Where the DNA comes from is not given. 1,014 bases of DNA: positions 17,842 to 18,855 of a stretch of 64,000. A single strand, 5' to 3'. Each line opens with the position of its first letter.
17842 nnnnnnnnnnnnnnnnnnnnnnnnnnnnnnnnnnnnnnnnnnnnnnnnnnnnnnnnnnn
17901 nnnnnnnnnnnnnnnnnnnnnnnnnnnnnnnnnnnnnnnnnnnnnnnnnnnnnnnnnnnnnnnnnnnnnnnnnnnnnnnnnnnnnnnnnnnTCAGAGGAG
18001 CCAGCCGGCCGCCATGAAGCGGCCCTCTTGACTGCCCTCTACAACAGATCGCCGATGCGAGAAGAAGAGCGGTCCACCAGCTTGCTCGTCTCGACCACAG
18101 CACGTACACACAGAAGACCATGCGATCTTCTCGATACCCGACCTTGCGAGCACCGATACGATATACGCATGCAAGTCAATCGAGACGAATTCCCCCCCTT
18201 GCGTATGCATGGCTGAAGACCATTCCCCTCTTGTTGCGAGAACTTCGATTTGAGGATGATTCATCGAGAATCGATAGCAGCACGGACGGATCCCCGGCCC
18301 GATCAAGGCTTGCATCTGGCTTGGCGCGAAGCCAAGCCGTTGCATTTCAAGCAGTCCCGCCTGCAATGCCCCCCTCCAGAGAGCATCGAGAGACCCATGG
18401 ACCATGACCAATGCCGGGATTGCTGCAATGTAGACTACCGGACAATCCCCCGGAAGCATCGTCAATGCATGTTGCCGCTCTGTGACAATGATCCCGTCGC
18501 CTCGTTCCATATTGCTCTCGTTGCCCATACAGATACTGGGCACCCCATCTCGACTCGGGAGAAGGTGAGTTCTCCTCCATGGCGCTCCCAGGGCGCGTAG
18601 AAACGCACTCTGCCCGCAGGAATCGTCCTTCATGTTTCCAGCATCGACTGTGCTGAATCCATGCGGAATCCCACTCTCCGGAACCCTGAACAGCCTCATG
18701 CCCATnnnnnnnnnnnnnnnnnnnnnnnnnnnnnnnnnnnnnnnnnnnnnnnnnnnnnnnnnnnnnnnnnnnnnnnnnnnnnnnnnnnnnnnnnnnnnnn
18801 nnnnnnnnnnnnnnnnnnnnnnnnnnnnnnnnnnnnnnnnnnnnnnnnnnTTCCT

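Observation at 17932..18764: Island B: divergent YfiH/PgeF/LACC1-family enzyme acquired next to murA and mreB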

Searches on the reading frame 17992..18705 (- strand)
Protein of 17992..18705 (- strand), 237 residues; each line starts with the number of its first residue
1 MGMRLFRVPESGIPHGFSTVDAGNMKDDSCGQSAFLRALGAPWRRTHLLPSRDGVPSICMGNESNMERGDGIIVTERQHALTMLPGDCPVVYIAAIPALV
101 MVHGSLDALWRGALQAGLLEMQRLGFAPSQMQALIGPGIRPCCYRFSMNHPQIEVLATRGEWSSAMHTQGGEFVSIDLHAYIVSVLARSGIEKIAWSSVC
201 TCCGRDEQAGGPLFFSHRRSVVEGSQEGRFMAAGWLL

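Call 3: search_protein_families(library=pfam, proteins=[window:17992-18705:-], max_evalue=0.01)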
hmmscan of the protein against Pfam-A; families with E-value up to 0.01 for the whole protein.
window:17992-18705:- (237 aa): 1 family
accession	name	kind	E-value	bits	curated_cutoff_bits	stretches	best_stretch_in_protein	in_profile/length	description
PF02578.20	Cu-oxidase_4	-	1.5e-21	77.4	22.9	1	63-233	72-236/238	Multi-copper polyphenol oxidoreductase laccase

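Call 4: search_protein_families(library=ncbifam, proteins=[window:17992-18705:-], max_evalue=0.01)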
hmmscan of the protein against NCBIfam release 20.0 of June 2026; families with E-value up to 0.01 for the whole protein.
window:17992-18705:- (237 aa): 1 family
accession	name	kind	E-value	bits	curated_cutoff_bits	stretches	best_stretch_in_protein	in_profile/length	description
TIGR00726.1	TIGR00726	equivalog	1.3e-15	57.3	141.15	1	63-235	58-221/223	peptidoglycan editing factor PgeF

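Call 7: find_homologous_proteins(query=window:17992-18705:-)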
Query window:17992-18705:- (237 aa): 5 proteins with E <= 0.001 among 680 candidates.
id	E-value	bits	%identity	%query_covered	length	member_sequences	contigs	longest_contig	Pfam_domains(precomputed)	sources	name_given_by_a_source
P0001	1.6e-157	541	100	99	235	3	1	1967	PF02578.21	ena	-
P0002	2.8e-138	477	86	99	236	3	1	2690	PF02578.21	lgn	-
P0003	1.5e-12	66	30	93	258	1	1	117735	PF02578.21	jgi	jgi:copper oxidase (laccase) domain-containing protein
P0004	1.4e-11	63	34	69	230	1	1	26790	PF02578.21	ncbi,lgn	-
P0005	1.0e-4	40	30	68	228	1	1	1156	PF02578.21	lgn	-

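Call 8: find_encoding_contigs(protein=P0002, flank=10000)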
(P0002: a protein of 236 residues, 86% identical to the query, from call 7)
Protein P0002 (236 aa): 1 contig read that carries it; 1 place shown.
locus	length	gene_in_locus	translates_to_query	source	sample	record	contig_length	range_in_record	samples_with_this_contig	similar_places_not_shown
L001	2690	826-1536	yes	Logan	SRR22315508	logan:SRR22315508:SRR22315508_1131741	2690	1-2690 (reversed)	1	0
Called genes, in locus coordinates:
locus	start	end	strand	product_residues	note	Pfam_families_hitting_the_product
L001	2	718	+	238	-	?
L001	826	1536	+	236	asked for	PF02578:Cu-oxidase_4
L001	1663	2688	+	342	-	?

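Call 9: find_encoding_contigs(protein=P0001, flank=10000)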
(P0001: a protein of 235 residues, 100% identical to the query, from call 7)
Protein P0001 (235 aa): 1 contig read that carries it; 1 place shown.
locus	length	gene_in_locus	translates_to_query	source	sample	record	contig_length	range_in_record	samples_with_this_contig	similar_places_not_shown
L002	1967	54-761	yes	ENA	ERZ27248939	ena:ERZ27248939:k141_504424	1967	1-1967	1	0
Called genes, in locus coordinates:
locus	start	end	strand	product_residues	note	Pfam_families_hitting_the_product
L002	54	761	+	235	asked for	PF02578:Cu-oxidase_4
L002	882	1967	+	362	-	?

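Call 23: search_protein_representatives(protein=window:17992-18705:-)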
Query: 237 residues. Proteins with E-value up to 0.001 (for the whole library): 1407; up to 1e-10: 40; up to 1e-30: 3. The best 150 are listed.
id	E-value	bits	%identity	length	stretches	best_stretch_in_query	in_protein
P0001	5.0e-158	540.5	100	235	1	3-237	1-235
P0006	8.3e-36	140.3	40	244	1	7-236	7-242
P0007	3.9e-31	125.0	39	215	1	26-236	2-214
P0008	1.4e-25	106.8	39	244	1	17-233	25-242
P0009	7.5e-21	91.3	35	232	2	7-148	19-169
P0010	3.2e-20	89.3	35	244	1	18-232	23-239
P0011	7.6e-19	84.7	34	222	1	20-236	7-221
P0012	3.1e-17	79.5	37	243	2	6-146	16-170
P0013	1.3e-15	74.1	35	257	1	12-233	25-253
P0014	2.8e-15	73.1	34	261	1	23-231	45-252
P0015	4.3e-15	72.5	35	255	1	43-234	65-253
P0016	9.9e-15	71.3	31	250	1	14-232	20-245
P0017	1.1e-14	71.2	31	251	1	3-235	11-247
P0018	1.4e-14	70.8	36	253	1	62-232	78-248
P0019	3.7e-14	69.4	32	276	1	63-230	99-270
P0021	1.2e-13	67.7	33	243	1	10-226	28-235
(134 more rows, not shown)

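Call 26: find_encoding_contigs(protein=P0006, flank=10000, max_places=4)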
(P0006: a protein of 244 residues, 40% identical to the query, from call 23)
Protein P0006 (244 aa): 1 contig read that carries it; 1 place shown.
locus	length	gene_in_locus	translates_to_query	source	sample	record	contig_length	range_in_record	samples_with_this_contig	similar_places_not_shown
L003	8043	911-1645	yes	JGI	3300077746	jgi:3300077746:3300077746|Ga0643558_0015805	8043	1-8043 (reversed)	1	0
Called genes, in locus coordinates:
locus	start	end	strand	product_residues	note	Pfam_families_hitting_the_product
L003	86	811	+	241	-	PF01930:Cas_Cas4 (weak), PF12705:PDDEXK_1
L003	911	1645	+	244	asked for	PF02578:Cu-oxidase_4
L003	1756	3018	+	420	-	PF00275:EPSP_synthase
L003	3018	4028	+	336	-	PF06723:MreB_Mbl, PF00022:Actin, PF00012:HSP70, PF11104:PilM_2 (faint), PF14450:FtsA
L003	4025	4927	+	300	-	PF13177:DNA_pol3_delta2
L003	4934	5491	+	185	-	PF01765:RRF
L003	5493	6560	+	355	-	PF02163:Peptidase_M50, PF13180:PDZ_2, PF17820:PDZ_6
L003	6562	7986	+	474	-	PF00587:tRNA-synt_2b, PF03129:HGTP_anticodon, PF09180:ProRS-C_1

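Call 27: find_encoding_contigs(protein=P0003, flank=10000, max_places=3)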
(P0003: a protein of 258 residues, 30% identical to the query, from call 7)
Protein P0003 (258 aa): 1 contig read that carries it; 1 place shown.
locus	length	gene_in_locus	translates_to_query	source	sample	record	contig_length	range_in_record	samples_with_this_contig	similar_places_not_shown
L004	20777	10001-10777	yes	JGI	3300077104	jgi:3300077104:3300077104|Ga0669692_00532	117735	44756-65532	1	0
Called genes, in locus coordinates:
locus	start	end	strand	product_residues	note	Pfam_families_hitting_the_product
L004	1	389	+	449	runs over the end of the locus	PF13393:tRNA-synt_His, PF00587:tRNA-synt_2b, PF03129:HGTP_anticodon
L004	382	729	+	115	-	PF11969:DcpS_C, PF01230:HIT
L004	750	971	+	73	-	-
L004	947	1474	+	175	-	PF09424:YqeY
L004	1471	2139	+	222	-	PF00535:Glycos_transf_2, PF10111:Glyco_tranf_2_2 (weak), PF13641:Glyco_tranf_2_3 (weak)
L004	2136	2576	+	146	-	PF02130:YbeY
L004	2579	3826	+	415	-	PF11104:PilM_2 (weak), PF02491:SHS2_FTSA, PF06723:MreB_Mbl (weak), PF14450:FtsA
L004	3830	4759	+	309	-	PF00091:Tubulin, PF12327:FtsZ_C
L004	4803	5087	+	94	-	PF03477:ATP-cone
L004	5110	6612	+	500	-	PF13567:DUF4131, PF03772:Competence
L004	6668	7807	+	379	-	PF00933:Glyco_hydro_3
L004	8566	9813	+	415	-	PF00089:Trypsin, PF10459:Peptidase_S46 (faint), PF13365:Trypsin_2, PF00595:PDZ (weak), PF13180:PDZ_2, PF17820:PDZ_6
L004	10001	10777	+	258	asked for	PF02578:Cu-oxidase_4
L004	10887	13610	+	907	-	PF02861:Clp_N, PF23569:NBD_SMAX1, PF00004:AAA, PF17871:AAA_lid_9, PF07724:AAA_2, PF00004:AAA, PF07728:AAA_5, PF10431:ClpB_D2-small, +6 more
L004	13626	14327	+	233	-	PF13365:Trypsin_2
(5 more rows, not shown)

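Call 28: find_encoding_contigs(protein=P0004, flank=10000, max_places=3)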
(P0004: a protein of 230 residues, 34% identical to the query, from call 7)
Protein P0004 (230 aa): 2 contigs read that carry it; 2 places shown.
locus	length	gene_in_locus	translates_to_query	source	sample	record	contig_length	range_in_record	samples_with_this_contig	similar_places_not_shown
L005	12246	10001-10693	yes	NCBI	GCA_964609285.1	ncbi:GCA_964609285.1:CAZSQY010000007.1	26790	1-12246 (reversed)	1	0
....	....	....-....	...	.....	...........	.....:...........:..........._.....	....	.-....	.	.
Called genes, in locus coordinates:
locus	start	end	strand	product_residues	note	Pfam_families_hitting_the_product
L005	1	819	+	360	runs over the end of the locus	PF01300:Sua5_yciO_yrdC, PF02367:TsaE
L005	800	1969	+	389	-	PF00814:TsaD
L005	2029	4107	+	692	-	-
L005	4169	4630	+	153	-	PF01668:SmpB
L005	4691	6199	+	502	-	-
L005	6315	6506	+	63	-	PF18917:LiaI-LiaF-like_TM1, PF22570:LiaF-TM (weak)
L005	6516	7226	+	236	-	PF13189:Cytidylate_kin2, PF02224:Cytidylate_kin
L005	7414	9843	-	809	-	PF00912:Transgly, PF00905:Transpeptidase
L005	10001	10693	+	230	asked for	PF02578:Cu-oxidase_4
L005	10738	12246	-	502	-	?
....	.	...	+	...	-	?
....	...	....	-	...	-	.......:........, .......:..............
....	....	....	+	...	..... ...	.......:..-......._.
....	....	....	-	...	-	?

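Call 31: find_encoding_contigs(protein=P0007, flank=10000, max_places=3)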
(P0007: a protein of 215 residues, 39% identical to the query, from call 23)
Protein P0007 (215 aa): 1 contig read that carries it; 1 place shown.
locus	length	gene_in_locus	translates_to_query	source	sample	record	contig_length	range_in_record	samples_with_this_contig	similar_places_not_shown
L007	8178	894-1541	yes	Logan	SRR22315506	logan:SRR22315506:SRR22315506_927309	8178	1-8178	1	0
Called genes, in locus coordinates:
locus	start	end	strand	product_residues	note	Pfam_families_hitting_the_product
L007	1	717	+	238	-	?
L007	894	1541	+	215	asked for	PF02578:Cu-oxidase_4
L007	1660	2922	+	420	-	PF00275:EPSP_synthase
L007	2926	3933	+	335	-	PF06723:MreB_Mbl, PF00022:Actin, PF00012:HSP70, PF14450:FtsA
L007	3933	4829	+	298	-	PF13177:DNA_pol3_delta2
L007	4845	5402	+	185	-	PF01765:RRF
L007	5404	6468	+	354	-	PF02163:Peptidase_M50, PF13180:PDZ_2, PF17820:PDZ_6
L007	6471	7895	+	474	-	PF00587:tRNA-synt_2b, PF03129:HGTP_anticodon, PF09180:ProRS-C_1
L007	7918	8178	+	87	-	?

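Call 32: find_encoding_contigs(protein=P0008, flank=10000, max_places=3)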
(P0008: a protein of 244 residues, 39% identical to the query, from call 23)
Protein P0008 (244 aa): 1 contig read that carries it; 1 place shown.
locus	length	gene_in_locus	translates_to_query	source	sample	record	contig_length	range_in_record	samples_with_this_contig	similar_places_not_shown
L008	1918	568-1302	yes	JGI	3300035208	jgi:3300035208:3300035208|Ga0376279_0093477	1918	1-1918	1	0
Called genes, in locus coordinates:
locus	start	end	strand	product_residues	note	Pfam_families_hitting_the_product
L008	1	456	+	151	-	?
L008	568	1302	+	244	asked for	PF02578:Cu-oxidase_4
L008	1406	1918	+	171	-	?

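Call 49: search_solved_structures(query=window:17992-18705:-, max_evalue=0.01, show_alignments=2)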
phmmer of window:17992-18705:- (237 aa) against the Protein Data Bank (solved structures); distinct sequences matched with E-value up to 0.01: 9.
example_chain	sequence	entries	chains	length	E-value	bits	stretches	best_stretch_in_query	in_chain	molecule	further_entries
6dzd_A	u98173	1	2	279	3.1e-08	36.8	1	65-230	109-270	hypothetical protein YfiH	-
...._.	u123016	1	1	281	2.5e-07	33.9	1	63-221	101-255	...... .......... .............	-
1xfj_A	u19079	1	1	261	4.6e-07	33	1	69-233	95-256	conserved hypothetical protein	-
6t0y_A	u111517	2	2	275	1.5e-05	28.1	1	70-220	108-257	Polyphenol oxidase | YlmD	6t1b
1t8h_A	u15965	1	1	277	1.5e-05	28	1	70-220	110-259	YlmD protein sequence homologue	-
1u05_A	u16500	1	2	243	0.0015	21.6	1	84-225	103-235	orf, conserved hypothetical protein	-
1xaf_A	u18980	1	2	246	0.0015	21.5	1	84-225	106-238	orf, conserved hypothetical protein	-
7f3v_A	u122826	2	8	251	0.0029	20.6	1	88-225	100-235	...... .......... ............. YfiH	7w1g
1z9t_A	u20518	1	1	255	0.0038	20.2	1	104-225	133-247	Hypothetical UPF0124 protein yfiH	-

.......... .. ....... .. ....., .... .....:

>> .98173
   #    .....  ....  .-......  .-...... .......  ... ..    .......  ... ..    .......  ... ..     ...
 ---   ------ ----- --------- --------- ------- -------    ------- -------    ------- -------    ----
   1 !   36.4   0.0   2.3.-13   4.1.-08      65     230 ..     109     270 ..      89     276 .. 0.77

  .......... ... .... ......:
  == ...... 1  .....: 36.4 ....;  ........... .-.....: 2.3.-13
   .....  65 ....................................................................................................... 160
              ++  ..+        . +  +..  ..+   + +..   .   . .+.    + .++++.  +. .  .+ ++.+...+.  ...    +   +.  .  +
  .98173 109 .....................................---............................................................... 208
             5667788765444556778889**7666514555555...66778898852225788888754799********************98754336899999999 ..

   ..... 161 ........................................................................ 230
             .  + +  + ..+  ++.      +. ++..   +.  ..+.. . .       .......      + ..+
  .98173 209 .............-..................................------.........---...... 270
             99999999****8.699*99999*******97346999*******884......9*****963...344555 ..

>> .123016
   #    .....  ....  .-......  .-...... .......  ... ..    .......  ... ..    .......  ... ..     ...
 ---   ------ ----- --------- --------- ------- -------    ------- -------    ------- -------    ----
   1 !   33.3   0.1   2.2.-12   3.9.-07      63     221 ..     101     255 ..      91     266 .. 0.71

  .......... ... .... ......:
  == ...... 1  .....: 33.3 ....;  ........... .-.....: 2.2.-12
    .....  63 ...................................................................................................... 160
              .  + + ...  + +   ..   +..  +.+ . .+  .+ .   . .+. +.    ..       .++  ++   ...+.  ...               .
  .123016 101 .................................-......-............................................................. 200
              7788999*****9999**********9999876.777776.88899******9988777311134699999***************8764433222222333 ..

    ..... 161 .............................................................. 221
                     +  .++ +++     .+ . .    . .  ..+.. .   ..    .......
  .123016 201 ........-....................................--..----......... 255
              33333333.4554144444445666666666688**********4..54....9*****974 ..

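Call 54: predict_structure(alignment_id=A3)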
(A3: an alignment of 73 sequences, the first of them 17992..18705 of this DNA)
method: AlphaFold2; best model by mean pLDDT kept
length: 237 residues; sequences in the alignment: 73
mean_pLDDT: 96.4   pTM: 0.92
mean pLDDT of the five models: 96.4, 96.0, 96.0, 95.8, 95.8
residues with pLDDT >= 90: 226; 70-90: 10; 50-70: 1; < 50: 0
segments of 3 or more residues with pLDDT < 50: none
pLDDT, mean of each block of 10 residues (from residue 1): 88 97 97 97 97 92 90 97 98 98 97 98 98 98 98 96 96 97 98 98 97 98 97 97
secondary structure, 60 per line:
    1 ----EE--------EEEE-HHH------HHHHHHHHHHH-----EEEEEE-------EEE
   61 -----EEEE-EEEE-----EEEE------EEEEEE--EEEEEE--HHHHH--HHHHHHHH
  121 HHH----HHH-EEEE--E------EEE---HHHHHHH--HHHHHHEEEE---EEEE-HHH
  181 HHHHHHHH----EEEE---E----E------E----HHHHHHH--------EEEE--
elements in order: E15-18 H29-39 E45-50 E58-60 E66-69 E71-74 E80-83 E90-95 E98-103 H106-110 H113-123 E132-135 E145-147 H151-157 H160-165 E166-169 E173-176 H178-188 E193-196 H217-223 E232-235

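Call 56: fold_search(model_id=the predicted structure, library=pdb)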
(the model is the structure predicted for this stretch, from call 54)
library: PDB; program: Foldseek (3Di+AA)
matches with E <= 10: 206; with E <= 0.001: 18
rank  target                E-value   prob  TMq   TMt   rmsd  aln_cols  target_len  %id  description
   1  1xaf_A                5.9e-16  1.00  0.74  0.72   4.1       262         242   21  Crystal Structure of Protein of Unknown Function YfiH from Shigella flexneri 2a str. 2457T (released 2004-08-31)
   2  1xaf_B                6.6e-16  1.00  0.75  0.74   4.1       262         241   21  Crystal Structure of Protein of Unknown Function YfiH from Shigella flexneri 2a str. 2457T (released 2004-08-31)
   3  1u05_A                9.0e-16  1.00  0.74  0.73   4.2       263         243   21  Crystal structure of protein yfiH from Shigella flexneri, Pfam DUF152 (released 2004-08-17)
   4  1xfj                  9.5e-16  1.00  0.81  0.75   3.7       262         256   18  Crystal structure of protein CC_0490 from Caulobacter crescentus, Pfam DUF152 (released 2004-09-21)
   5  1rw0_A                1.9e-15  1.00  0.77  0.75   4.0       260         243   19  Crystal structure of protein yfiH from Salmonella enterica serovar Typhi, Pfam DUF152 (released 2004-08-17)
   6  7f3v_A                2.2e-15  1.00  0.78  0.76   3.8       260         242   18  Crystal structure of YfiH with C107A mutation in complex with endogenous UDP-MurNAc (released 2021-12-29)
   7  7w1g_C                2.8e-15  1.00  0.77  0.75   4.1       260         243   18  Crystal structure of YfiH with C107A mutation in complex with UDP-MurNAc-L-Serine (released 2021-12-29)
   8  6dzd_B                7.9e-15  1.00  0.75  0.68   3.5       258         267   20  Crystal structure of Bacillus licheniformis hypothetical protein YfiH (released 2019-09-11)
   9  6t1b                  9.5e-15  1.00  0.75  0.66   3.8       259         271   22  Crystal structure of YlmD from Geobacillus stearothermophilus in complex with inosine (released 2020-01-29)
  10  7f3v_B                1.4e-14  1.00  0.77  0.76   3.9       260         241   18  Crystal structure of YfiH with C107A mutation in complex with endogenous UDP-MurNAc (released 2021-12-29)
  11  1z9t                  1.5e-14  1.00  0.79  0.78   3.3       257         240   19  CRYSTAL STRUCTURE OF A PUTATIVE LACCASE (YFIH) FROM ESCHERICHIA COLI AT 1.54 A RESOLUTION (released 2005-04-12)
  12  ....                  1.5e-14  1.00  0.76  0.68   3.2       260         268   19  Kinetic and structural analysis by Peptidoglycan editing factor from Bacillus cereus ATCC 14579 (released 2022-07-13)
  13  6t0y                  1.6e-14  1.00  0.75  0.66   3.8       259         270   22  Crystal structure of YlmD from Geobacillus stearothermophilus (released 2020-01-29)
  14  1rv9                  1.7e-14  1.00  0.74  0.72   4.2       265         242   18  Crystal Structure of Neisseria meningitidis protein NMB0706, Pfam DUF152 (released 2004-08-17)
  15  1t8h                  2.0e-14  1.00  0.76  0.67   5.3       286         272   21  1.8 A CRYSTAL STRUCTURE OF AN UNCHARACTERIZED B. STEAROTHERMOPHILUS PROTEIN (released 2004-05-18)
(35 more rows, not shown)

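Call 58: find_encoding_contigs(protein=P0009, flank=8000, max_places=2)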
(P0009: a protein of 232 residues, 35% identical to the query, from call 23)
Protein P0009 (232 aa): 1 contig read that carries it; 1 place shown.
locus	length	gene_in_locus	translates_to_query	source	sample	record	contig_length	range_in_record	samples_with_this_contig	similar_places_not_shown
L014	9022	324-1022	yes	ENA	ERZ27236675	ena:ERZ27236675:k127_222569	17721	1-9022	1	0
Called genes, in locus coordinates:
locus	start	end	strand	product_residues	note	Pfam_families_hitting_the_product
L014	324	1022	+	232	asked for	PF02578:Cu-oxidase_4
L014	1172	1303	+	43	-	-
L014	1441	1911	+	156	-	PF01894:YjbQ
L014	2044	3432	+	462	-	PF01336:tRNA_anti-codon, PF00152:tRNA-synt_2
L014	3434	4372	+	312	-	PF00768:Peptidase_S11, PF13354:Beta-lactamase2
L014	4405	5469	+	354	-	PF00953:Glycos_transf_4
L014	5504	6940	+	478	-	PF26299:MurL_N, PF26298:MurL_epimerase_C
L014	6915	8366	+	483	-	PF21799:MurD-like_N (weak), PF08245:Mur_ligase_M, PF02875:Mur_ligase_C (faint)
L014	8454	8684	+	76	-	PF04014:MazE_antitoxin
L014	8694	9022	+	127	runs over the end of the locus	PF02661:Fic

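Call 59: find_encoding_contigs(protein=P0012, flank=8000, max_places=2)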
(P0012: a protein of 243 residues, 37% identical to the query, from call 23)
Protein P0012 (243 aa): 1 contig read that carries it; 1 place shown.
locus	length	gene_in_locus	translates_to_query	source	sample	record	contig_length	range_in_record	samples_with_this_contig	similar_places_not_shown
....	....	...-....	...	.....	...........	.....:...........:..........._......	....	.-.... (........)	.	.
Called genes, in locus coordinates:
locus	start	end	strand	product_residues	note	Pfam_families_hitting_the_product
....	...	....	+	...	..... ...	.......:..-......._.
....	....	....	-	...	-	?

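Call 69: search_dna_similar(query=window:17992-18705:-, collection=plasmids, mode=protein, max_rows=8)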
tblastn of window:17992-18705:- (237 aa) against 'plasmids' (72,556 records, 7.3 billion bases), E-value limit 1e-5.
No match.
